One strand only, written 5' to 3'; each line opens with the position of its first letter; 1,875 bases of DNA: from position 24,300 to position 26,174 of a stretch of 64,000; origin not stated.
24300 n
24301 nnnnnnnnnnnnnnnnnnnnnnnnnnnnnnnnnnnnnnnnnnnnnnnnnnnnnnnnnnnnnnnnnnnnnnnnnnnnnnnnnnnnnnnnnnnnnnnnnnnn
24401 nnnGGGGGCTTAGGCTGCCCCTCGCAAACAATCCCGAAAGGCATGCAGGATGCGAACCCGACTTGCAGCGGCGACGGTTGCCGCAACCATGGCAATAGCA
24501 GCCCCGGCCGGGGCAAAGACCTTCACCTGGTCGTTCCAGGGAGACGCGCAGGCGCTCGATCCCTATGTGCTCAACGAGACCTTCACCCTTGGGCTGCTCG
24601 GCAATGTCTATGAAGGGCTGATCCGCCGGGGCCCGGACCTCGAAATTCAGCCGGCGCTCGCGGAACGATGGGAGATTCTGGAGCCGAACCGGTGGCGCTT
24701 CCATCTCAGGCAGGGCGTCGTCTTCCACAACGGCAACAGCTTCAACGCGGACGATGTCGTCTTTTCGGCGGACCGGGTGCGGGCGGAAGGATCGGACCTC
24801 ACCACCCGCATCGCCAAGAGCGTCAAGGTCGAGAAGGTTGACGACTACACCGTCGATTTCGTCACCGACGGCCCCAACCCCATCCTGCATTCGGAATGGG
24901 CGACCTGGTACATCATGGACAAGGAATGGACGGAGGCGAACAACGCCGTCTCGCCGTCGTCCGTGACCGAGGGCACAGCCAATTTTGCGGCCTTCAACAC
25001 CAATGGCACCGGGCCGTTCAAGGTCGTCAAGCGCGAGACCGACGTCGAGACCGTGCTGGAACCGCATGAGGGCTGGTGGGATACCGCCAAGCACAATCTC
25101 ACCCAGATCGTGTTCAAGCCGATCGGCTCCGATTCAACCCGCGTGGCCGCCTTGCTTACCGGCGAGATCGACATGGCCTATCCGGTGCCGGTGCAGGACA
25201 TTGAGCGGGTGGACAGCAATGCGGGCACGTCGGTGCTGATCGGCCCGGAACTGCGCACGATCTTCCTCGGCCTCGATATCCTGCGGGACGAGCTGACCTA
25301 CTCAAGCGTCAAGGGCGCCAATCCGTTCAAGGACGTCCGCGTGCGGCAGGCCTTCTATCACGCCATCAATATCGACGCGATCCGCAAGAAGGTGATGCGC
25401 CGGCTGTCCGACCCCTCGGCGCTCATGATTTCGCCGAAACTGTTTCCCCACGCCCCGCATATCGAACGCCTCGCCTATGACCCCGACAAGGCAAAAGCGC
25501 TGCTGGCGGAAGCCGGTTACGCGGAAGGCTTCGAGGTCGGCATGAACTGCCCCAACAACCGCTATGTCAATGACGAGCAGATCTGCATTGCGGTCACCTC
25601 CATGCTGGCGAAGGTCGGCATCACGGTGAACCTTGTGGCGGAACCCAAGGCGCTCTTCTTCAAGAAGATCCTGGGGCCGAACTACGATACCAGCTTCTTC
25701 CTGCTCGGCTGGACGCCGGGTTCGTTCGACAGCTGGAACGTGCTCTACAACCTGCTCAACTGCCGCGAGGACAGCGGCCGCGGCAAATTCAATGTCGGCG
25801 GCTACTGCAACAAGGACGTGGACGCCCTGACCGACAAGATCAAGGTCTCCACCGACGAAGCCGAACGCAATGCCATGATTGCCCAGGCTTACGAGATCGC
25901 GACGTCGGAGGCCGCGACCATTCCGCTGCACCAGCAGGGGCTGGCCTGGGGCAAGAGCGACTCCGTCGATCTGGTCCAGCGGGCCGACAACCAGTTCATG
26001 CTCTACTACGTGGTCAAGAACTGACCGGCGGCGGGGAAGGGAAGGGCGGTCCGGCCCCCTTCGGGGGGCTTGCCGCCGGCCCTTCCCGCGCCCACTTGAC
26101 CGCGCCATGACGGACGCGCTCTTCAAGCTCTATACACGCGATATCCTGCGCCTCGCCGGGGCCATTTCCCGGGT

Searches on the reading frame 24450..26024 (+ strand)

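Call 42: search_protein_families(library=pfam, proteins=[window:24450-26024:+], max_evalue=0.00001)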
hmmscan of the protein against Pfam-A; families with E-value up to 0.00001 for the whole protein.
window:24450-26024:+ (524 aa): 1 family
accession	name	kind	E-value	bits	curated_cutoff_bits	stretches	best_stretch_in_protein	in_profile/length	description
PF00496.27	SBP_bac_5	-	1.2e-82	278.5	32.4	1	65-441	1-366/368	Bacterial extracellular solute-binding proteins, family 5 Middle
